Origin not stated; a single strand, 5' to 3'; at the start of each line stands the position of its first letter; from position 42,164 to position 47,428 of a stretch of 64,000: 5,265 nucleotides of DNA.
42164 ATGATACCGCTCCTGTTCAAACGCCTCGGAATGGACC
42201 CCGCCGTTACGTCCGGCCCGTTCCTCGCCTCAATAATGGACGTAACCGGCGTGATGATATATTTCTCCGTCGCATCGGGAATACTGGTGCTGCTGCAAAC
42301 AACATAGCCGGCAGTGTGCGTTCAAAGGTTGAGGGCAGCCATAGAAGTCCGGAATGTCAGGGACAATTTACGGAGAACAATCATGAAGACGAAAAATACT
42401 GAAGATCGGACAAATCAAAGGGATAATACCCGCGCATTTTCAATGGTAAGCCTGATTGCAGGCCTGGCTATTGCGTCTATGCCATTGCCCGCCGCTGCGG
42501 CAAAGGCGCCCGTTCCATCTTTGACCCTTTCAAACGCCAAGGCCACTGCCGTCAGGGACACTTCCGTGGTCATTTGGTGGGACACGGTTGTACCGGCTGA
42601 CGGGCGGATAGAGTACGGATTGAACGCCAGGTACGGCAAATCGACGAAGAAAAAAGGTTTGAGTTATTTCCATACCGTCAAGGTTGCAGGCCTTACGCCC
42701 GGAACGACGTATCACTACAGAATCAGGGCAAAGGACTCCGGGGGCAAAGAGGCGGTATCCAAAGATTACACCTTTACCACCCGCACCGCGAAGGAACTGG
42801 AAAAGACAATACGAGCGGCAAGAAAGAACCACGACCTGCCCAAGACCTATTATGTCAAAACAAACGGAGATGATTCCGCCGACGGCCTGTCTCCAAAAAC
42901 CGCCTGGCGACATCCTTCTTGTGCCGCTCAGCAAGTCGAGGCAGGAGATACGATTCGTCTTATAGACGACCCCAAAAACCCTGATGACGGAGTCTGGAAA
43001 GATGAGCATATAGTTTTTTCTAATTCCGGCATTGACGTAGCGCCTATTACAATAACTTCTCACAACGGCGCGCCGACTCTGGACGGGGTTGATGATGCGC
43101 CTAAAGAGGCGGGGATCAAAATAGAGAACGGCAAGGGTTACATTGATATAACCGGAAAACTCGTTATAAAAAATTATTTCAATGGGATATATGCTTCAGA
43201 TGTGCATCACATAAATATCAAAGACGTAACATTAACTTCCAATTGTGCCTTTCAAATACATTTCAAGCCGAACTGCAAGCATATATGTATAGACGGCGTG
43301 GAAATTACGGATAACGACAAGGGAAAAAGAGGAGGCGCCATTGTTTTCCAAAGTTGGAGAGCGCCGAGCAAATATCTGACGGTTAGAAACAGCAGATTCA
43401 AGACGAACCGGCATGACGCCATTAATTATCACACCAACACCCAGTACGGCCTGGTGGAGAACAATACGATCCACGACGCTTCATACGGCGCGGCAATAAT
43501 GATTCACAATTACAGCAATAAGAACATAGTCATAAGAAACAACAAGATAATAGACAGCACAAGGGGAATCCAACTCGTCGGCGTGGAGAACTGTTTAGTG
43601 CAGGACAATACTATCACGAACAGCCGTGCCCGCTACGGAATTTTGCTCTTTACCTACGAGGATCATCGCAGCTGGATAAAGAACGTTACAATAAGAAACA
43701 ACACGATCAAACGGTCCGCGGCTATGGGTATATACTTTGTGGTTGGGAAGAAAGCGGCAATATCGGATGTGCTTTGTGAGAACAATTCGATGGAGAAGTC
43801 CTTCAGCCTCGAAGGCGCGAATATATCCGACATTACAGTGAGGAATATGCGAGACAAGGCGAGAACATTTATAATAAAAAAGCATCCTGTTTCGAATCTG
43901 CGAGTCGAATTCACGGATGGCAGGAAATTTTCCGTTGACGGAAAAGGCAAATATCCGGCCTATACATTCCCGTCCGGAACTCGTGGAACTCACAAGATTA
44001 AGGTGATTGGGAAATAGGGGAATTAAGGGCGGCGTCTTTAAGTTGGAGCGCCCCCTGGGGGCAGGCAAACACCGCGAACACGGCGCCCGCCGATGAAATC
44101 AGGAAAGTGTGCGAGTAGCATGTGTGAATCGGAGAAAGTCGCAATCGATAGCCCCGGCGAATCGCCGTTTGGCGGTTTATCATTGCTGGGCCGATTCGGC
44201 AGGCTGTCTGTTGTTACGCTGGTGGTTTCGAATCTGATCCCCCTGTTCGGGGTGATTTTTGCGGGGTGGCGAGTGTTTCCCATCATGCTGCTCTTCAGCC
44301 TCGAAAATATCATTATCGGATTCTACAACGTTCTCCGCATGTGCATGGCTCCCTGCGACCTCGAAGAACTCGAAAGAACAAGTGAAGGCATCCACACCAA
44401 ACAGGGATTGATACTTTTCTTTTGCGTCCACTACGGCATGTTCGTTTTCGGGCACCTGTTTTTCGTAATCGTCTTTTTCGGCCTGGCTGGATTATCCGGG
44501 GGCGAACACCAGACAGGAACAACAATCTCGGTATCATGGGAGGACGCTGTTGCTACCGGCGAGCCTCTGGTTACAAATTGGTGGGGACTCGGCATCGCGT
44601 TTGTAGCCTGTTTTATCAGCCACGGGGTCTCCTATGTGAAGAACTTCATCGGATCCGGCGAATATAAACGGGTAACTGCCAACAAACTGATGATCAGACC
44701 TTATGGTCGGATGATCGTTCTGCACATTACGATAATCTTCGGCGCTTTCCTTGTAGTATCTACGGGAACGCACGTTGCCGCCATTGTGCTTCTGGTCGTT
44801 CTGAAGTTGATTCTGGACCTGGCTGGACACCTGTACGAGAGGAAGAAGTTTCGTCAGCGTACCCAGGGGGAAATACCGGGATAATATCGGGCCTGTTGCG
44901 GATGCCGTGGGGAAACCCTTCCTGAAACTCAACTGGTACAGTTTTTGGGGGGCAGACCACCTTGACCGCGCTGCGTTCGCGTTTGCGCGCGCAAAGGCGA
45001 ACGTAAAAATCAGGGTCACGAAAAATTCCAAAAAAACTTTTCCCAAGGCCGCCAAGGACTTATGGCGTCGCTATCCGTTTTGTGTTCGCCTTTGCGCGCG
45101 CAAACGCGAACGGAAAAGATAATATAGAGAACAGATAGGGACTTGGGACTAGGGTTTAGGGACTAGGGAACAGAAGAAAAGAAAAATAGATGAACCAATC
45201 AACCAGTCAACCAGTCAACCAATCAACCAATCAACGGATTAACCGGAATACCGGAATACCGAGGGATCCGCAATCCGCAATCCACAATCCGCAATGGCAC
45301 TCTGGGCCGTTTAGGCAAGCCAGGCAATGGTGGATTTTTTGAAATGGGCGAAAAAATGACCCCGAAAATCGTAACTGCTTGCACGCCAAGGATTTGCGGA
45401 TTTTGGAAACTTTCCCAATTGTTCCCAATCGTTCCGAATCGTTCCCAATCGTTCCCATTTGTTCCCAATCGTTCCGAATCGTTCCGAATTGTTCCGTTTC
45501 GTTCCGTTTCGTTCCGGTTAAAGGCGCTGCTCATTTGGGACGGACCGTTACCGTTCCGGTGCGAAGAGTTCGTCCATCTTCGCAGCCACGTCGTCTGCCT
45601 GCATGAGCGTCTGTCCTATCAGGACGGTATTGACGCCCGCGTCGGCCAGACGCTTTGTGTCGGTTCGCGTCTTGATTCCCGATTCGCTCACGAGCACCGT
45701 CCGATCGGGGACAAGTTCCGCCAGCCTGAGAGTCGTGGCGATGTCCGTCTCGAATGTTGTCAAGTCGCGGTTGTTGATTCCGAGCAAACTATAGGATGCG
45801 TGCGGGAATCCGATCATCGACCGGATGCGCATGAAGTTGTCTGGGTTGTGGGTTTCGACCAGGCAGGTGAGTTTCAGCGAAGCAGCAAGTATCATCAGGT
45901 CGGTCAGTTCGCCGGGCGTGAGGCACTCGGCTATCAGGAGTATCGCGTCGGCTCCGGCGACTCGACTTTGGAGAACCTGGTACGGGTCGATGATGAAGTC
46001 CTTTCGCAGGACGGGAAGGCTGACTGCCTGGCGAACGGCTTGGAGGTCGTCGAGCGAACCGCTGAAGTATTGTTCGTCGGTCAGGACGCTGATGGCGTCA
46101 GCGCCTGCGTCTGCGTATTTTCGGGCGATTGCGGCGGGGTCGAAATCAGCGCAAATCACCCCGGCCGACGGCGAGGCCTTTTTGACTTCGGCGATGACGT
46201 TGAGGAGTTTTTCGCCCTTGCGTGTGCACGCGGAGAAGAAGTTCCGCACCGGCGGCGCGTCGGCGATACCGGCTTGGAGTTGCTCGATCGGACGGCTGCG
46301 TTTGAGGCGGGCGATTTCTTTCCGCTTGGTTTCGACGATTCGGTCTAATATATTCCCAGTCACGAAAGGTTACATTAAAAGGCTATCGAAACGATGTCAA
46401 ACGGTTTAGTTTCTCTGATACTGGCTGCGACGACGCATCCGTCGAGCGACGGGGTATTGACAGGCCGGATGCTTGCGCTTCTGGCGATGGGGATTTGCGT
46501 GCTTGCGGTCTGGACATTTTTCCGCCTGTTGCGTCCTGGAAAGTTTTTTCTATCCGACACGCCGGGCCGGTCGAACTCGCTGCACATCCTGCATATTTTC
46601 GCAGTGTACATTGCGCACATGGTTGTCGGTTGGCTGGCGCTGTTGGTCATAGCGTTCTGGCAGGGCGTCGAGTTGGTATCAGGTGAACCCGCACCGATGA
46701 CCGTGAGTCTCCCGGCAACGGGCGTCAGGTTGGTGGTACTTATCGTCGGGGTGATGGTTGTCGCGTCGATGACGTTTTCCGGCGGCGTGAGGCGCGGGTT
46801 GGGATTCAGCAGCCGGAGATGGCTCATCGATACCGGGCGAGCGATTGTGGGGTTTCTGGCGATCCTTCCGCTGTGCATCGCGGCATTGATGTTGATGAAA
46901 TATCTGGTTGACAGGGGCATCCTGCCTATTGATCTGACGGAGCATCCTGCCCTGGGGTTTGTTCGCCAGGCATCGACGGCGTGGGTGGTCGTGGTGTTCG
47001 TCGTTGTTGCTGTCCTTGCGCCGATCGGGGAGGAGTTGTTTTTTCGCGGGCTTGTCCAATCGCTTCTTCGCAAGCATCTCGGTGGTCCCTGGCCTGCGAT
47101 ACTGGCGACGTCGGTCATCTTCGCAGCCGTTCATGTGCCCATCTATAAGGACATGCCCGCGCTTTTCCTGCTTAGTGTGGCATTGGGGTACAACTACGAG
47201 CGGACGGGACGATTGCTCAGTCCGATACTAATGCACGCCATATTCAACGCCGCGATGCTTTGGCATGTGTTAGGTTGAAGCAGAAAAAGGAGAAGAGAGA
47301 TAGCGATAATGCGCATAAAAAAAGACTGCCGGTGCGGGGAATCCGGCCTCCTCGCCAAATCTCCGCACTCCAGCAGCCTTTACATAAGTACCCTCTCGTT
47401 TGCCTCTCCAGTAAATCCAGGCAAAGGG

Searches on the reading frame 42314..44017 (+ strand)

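Call 99: search_protein_families(library=pfam, proteins=[window:42314-44017:+], max_evalue=0.0001)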
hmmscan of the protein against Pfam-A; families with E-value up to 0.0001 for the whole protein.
window:42314-44017:+ (567 aa): 4 families
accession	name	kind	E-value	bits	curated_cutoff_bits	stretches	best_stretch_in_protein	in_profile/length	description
PF13229.12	Beta_helix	-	2.5e-18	66.6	25.9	2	352-494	8-139/158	Right handed beta helix region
PF05048.19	NosD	-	1.5e-10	41.4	23.6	1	365-491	36-149/212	Periplasmic copper-binding protein (NosD)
PF16656.11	Pur_ac_phosph_N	-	6.6e-10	39.9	30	1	78-156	9-93/93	Purple acid Phosphatase, N-terminal domain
PF00041.27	fn3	-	2.9e-07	31.1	25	1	73-153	4-82/84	Fibronectin type III domain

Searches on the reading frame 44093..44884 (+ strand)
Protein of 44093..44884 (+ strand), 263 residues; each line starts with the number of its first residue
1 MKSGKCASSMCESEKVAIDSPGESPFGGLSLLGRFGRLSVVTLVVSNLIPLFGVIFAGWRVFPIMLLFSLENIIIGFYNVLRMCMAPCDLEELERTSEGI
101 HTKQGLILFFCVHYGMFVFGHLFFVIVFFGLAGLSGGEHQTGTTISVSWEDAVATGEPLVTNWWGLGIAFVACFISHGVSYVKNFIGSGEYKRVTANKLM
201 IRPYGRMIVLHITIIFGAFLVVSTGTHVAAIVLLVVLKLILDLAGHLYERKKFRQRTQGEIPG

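Call 85: search_protein_families(library=pfam, proteins=[window:44093-44884:+], max_evalue=0.0001)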
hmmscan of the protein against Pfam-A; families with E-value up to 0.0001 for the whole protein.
window:44093-44884:+ (263 aa): 1 family
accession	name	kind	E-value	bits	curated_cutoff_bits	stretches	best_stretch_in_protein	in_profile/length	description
PF20108.4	DUF6498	-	3.8e-58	196.6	23.7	1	36-258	8-206/207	Family of unknown function (DUF6498)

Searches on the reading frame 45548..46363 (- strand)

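Call 85: search_protein_families(library=pfam, proteins=[window:45548-46363:-], max_evalue=0.0001)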
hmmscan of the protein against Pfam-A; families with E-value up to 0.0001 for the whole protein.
window:45548-46363:- (271 aa): 1 family
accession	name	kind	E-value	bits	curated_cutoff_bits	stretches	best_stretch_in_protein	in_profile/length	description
PF00218.27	IGPS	-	3.9e-84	282.2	27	1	6-266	1-254/254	Indole-3-glycerol phosphate synthase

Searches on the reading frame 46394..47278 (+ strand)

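Call 99: search_protein_families(library=pfam, proteins=[window:46394-47278:+], max_evalue=0.0001)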
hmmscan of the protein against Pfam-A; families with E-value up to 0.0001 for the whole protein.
window:46394-47278:+ (294 aa): 1 family
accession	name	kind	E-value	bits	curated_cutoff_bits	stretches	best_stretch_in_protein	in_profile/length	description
PF02517.21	Rce1-like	-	3.8e-24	85.2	22.4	1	196-286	2-92/93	Type II CAAX prenyl endopeptidase Rce1-like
